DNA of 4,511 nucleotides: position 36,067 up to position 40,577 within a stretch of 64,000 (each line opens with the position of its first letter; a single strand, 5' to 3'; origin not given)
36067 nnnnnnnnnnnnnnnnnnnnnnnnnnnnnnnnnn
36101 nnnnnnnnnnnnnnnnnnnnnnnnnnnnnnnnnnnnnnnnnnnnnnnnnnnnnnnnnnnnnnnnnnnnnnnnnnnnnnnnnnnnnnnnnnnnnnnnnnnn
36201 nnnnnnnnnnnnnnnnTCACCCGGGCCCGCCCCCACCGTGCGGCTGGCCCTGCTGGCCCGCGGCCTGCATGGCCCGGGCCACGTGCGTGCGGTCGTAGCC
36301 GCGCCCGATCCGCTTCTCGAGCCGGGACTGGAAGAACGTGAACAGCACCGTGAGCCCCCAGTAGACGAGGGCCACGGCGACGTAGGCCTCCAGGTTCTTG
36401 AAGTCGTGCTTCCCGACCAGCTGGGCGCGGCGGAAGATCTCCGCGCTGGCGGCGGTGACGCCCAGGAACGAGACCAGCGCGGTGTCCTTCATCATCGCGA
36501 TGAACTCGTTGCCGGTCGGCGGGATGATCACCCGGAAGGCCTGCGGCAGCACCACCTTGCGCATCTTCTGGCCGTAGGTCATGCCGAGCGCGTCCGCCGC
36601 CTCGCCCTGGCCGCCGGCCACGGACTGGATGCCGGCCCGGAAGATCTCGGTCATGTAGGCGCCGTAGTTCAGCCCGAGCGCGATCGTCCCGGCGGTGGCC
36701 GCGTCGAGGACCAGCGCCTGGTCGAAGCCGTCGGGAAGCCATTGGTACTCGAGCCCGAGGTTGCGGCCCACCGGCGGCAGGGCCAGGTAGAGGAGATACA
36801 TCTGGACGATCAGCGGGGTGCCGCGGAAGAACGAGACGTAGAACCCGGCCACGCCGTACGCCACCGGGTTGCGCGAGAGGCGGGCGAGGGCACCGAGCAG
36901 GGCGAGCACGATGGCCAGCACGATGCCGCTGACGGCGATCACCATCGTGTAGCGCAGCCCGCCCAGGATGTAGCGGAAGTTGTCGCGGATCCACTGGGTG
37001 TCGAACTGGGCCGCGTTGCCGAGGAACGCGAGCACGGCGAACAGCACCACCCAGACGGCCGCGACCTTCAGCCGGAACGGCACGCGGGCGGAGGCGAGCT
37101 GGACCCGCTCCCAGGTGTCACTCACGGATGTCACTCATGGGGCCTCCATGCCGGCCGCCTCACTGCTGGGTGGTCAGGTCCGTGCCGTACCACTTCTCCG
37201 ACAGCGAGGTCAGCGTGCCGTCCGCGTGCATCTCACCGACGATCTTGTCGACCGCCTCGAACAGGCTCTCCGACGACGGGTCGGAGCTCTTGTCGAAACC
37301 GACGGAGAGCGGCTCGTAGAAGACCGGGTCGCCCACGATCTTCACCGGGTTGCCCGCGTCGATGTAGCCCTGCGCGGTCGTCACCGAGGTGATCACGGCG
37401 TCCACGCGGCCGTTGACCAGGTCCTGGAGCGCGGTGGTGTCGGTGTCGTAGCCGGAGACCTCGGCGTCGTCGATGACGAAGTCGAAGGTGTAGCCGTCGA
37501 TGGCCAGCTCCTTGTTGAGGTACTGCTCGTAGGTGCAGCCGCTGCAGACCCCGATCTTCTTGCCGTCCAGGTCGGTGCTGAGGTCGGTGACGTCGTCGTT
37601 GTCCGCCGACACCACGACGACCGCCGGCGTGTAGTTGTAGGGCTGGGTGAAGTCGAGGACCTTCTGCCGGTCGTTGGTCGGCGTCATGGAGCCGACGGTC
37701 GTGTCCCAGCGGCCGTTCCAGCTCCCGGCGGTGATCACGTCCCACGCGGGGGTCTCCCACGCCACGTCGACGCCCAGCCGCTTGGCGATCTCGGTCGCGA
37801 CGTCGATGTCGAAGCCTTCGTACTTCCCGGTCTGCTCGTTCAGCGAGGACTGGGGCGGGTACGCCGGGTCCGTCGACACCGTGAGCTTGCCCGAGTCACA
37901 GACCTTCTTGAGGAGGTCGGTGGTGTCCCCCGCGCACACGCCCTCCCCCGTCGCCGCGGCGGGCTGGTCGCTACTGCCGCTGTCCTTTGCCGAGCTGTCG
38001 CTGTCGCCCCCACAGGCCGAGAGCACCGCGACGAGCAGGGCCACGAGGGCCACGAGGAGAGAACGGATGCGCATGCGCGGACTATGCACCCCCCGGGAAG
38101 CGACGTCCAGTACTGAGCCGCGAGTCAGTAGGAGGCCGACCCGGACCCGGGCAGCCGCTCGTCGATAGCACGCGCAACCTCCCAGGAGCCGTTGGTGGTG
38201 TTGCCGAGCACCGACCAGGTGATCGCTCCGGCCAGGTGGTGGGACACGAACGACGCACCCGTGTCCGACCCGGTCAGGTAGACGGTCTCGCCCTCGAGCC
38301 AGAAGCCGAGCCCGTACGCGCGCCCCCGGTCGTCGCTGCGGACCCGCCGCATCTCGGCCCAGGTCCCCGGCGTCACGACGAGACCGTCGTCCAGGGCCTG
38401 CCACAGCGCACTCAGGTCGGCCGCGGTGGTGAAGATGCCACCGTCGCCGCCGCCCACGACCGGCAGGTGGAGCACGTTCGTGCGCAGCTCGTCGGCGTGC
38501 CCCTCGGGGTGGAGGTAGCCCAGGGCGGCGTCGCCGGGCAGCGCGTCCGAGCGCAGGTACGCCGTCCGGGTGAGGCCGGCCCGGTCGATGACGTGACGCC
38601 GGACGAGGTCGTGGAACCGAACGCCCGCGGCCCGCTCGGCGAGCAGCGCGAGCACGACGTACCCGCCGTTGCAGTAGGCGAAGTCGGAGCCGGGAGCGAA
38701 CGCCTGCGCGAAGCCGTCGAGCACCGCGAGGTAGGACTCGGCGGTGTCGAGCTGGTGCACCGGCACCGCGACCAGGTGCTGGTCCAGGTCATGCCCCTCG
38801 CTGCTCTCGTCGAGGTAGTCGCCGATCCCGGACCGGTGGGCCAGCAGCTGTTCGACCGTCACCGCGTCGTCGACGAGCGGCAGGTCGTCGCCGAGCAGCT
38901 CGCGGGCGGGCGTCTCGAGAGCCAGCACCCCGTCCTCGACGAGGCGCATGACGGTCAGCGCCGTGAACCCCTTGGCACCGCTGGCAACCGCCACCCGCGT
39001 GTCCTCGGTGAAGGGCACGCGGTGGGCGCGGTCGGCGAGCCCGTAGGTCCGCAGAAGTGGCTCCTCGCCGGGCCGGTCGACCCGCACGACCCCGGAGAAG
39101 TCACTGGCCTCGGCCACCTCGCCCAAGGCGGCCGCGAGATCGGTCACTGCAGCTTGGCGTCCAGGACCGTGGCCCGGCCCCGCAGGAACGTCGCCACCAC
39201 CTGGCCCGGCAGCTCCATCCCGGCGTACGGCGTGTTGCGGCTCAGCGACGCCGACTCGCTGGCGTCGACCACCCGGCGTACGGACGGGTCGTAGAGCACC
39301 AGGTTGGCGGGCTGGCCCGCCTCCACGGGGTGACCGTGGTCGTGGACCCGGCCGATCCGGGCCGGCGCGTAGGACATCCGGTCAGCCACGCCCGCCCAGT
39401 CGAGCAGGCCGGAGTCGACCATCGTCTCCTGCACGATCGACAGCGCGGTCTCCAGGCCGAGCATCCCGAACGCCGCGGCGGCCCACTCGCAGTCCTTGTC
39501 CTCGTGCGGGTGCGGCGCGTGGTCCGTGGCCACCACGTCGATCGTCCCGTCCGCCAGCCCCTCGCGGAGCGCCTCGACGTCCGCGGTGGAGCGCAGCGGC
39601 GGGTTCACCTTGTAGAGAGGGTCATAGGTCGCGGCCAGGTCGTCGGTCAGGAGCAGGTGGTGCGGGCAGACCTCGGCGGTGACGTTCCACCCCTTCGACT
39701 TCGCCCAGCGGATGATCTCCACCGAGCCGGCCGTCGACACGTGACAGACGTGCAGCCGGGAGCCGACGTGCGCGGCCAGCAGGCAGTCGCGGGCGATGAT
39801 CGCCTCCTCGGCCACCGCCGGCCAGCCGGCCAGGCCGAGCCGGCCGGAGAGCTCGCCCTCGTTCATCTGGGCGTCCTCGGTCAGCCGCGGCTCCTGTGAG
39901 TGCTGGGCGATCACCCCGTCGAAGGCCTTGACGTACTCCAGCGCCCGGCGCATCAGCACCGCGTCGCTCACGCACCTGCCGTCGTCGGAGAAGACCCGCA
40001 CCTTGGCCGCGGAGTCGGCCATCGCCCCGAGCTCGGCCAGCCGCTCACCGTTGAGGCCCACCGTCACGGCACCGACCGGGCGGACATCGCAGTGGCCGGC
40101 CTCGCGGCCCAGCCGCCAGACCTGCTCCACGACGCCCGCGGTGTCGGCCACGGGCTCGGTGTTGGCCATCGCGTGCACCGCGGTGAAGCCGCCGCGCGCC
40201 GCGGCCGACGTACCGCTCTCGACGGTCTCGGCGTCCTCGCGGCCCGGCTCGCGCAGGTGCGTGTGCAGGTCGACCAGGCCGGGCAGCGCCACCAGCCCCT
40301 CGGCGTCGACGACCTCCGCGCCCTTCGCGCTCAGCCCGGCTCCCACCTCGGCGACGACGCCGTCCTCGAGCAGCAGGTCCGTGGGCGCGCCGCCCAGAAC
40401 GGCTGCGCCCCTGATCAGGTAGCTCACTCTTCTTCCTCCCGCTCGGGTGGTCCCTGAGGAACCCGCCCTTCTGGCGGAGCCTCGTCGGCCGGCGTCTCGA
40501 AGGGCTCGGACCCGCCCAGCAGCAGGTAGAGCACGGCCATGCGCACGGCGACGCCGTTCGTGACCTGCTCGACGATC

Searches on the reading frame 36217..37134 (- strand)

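Call 6: search_protein_families(library=ncbifam, proteins=[window:36217-37134:-])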
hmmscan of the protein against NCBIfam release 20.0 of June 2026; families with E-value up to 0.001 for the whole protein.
window:36217-37134:- (305 aa): 11 families
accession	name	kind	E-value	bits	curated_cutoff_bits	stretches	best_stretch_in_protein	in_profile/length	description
NF011680.0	PRK15100.1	equivalog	6.4e-51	173.3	300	1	47-278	6-216/222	cystine ABC transporter permease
TIGR03003.1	ectoine_ehuD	equivalog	4e-44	151.1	205.2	1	44-275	1-211/212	ectoine/hydroxyectoine ABC transporter permease subunit EhuD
TIGR03004.1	ectoine_ehuC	equivalog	1.9e-39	135.7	196.95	1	56-282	7-212/214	ectoine/hydroxyectoine ABC transporter permease subunit EhuC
NF007028.0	PRK09494.1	equivalog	2.2e-39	135.5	303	1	43-276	2-216/219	glutamine ABC transporter permease GlnP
NF011714.0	PRK15135.1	subfamily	1.1e-32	113.6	319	1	55-283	8-226/228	histidine ABC transporter permease HisQ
NF011687.0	PRK15107.1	equivalog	1.3e-32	113.5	318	1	43-275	3-222/224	glutamate/aspartate ABC transporter permease GltK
NF011651.0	PRK15069.1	subfamily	1.6e-28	99.6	306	1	55-275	18-227/237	histidine ABC transporter permease HisM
NF008337.0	PRK11123.1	equivalog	1.3e-26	93.6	277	1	62-278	13-232/238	arginine ABC transporter permease ArtQ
NF008336.0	PRK11122.1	equivalog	3.1e-26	92.4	248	1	51-276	3-215/222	arginine ABC transporter permease ArtM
TIGR01726.1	HEQRo_perm_3TM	subfamily_domain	1.3e-21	77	42.2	1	53-167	2-99/99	ABC transporter permease subunit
TIGR01097.1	PhnE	equivalog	2.7e-07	30.3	216.7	1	146-203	127-184/252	phosphonate ABC transporter, permease protein PhnE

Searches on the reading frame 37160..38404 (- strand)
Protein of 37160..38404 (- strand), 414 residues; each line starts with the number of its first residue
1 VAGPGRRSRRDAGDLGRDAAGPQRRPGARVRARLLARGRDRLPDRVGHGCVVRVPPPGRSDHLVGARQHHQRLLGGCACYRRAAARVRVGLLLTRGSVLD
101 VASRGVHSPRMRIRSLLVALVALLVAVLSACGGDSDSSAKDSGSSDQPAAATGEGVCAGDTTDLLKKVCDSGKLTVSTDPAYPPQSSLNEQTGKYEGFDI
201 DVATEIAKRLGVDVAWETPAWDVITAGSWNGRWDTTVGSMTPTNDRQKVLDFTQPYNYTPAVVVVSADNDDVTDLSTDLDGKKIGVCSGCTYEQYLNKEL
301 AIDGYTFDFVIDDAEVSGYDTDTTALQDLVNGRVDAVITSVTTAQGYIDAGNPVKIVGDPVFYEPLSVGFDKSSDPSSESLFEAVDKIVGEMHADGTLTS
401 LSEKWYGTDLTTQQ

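Call 6: search_protein_families(library=ncbifam, proteins=[window:37160-38404:-])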
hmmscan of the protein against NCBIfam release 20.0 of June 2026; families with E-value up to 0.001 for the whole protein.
window:37160-38404:- (414 aa): 15 families
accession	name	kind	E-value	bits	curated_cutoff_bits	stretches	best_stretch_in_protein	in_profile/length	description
NF008426.0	PRK11260.1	equivalog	2.3e-42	145.1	312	1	160-411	29-265/266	cystine ABC transporter substrate-binding protein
TIGR01096.1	3A0103s03R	subfamily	2.1e-38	132.2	256.35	1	169-405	22-249/250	lysine/arginine/ornithine ABC transporter substrate-binding protein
NF007029.0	PRK09495.1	equivalog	4.8e-24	85.5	303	1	169-409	22-246/248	glutamine ABC transporter substrate-binding protein GlnH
NF011965.0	PRK15437.1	equivalog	1.3e-22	80.6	459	1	173-410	27-257/260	histidine ABC transporter substrate-binding protein HisJ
NF041765.1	ArtJ_Ecoli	equivalog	1.7e-22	80.2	510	1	171-406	20-241/243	arginine ABC transporter substrate-binding protein ArtJ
NF011586.0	PRK15010.1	equivalog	5.5e-18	65.4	440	1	175-407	29-254/260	lysine/arginine/ornithine ABC transporter substrate-binding protein ArgT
NF041764.1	ArtI_Ecoli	equivalog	7e-18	64.9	522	1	175-406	24-241/243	arginine ABC transporter substrate-binding protein ArtI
NF011583.0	PRK15007.1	subfamily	2.5e-16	59.8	358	1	175-406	24-241/243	arginine ABC transporter substrate-binding protein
NF052427.1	StpK7MSMEG_1200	equivalog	1.1e-13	50.5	900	1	83-338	269-521/601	serine/threonine protein kinase StpK7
NF008885.0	PRK11917.1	equivalog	7.1e-13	48.7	373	1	163-405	29-257/259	bifunctional adhesin/ABC transporter aspartate/glutamate-binding protein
NF008112.0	PRK10859.1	equivalog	9.2e-12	44.1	354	1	162-407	33-266/483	membrane-bound lytic murein transglycosylase MltF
TIGR02995.1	ectoine_ehuB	equivalog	2.6e-09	36.7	190.9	1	166-352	27-206/275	ectoine/hydroxyectoine ABC transporter substrate-binding protein EhuB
TIGR04262.1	orph_peri_GRRM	subfamily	8.3e-05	22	190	1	192-337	19-156/257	extracellular substrate binding-like orphan protein GrrP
TIGR03871.1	ABC_peri_MoxJ_2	subfamily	0.0001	22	212.15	1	174-339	2-160/232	quinoprotein dehydrogenase-associated putative ABC transporter substrate-binding protein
NF008063.0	PRK10797.1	subfamily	0.00083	18.6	375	0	230-299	104-171/302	glutamate/aspartate ABC transporter substrate-binding protein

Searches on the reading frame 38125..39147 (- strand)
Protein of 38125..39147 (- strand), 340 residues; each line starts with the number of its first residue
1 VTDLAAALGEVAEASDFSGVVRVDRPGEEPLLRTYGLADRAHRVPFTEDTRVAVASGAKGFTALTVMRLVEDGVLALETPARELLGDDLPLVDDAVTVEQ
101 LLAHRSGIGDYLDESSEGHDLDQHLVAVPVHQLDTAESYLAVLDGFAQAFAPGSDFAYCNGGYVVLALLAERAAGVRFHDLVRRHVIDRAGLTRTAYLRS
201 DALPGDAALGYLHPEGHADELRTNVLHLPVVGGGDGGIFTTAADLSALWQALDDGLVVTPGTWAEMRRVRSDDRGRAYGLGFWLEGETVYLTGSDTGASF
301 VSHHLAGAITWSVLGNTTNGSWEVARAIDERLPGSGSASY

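Call 6: search_protein_families(library=ncbifam, proteins=[window:38125-39147:-])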
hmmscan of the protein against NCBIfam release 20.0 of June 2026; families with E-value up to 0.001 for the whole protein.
window:38125-39147:- (340 aa): 16 families
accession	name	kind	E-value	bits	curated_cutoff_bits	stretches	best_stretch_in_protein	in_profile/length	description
NF009622.0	PRK13128.1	equivalog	1.5e-15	56.7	443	1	18-255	24-245/518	D-aminopeptidase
NF007943.0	PRK10662.1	equivalog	4.6e-12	45.2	266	1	26-247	59-265/380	D-alanyl-D-alanine-carboxypeptidase/endopeptidase AmpH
NF052353.1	EstBLacLipLMycb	equivalog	4.8e-08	32.3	650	1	36-142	59-169/420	esterase/beta-lactamase LipL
NF052559.1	MthAcHydAcmB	equivalog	1.4e-07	30.7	550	1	32-245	40-262/391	methyl acetate hydrolase AcmB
NF000397.2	blaACC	exception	2e-07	30.4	850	1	32-251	62-258/385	ACC family cephalosporin-hydrolyzing class C beta-lactamase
NF033085.1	bla_class_C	equivalog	1.5e-06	27.3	415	1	30-213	34-201/356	class C beta-lactamase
NF038238.1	blaBUT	exception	2.3e-06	27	850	1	29-198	59-212/383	BUT family class C beta-lactamase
NF045671.1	blaPNC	exception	2.5e-06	26.6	750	1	33-246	78-269/401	PNC family class C beta-lactamase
NF033700.1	blaCMA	exception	8.8e-06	25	887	1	31-211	53-216/375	CMA family class C beta-lactamase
NF033698.1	blaCSA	exception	3.3e-05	23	884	1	31-113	53-135/375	CSA family class C beta-lactamase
NF041665.1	blaPSZ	exception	0.00018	20.7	850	0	30-83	57-110/379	PSZ family class C beta-lactamase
NF000422.6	blaPDC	exception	0.00023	20.5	865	0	147-247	166-260/397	PDC family class C beta-lactamase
NF038269.1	lipase_LipE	equivalog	0.00023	20.4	750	1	40-109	76-145/407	lipase LipE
NF033569.1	blaLHK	exception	0.00036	19.6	850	0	32-195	69-216/390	LHK family class C beta-lactamase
NF000423.2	blaSRT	exception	0.0004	19.6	860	1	33-113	57-137/378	SRT/SST family class C beta-lactamase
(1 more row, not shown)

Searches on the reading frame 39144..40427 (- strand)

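Call 6: search_protein_families(library=ncbifam, proteins=[window:39144-40427:-])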
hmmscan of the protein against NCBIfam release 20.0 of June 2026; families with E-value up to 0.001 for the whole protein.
window:39144-40427:- (427 aa): 49 families (the best 25 are shown)
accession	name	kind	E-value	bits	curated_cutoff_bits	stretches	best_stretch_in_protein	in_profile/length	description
NF006836.0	PRK09357.1-1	equivalog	1.1e-230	765.8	538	1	2-426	3-429/432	dihydroorotase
TIGR00857.1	pyrC_multi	subfamily_domain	2.2e-123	412.3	279.05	1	17-421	7-409/412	dihydroorotase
NF006845.0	PRK09357.2-6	equivalog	1e-121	406.7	728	1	16-419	21-423/428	dihydroorotase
NF006837.0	PRK09357.1-2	equivalog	6.5e-111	370.9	575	1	15-419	18-420/428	dihydroorotase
NF006844.0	PRK09357.2-5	equivalog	5.7e-109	364.9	701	1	16-419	22-418/422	dihydroorotase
NF006841.0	PRK09357.2-2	equivalog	2.2e-108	362.6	640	1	15-420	18-416/421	dihydroorotase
NF006843.0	PRK09357.2-4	equivalog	4.6e-107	358.5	786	1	14-418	18-417/431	dihydroorotase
NF006839.0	PRK09357.1-4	equivalog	1.3e-98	330.4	576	1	16-418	20-417/422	dihydroorotase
NF006842.0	PRK09357.2-3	equivalog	7.4e-95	318.1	695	1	22-419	28-436/440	dihydroorotase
NF006558.0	PRK09059.1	equivalog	1.5e-91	307.1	645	1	17-419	24-425/430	dihydroorotase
NF006838.0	PRK09357.1-3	equivalog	3.4e-86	289.7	644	1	16-419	21-419/423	dihydroorotase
NF005614.0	PRK07369.1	equivalog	3.7e-82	276.4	456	1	16-414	22-417/419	dihydroorotase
NF005791.0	PRK07627.1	equivalog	8.2e-80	268.8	442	1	16-419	21-420/425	dihydroorotase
NF002668.0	PRK02382.1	equivalog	1.9e-68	231.2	452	1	5-405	3-396/436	dihydroorotase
NF006559.0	PRK09060.1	equivalog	2.9e-66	223.6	482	1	12-426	19-427/444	dihydroorotase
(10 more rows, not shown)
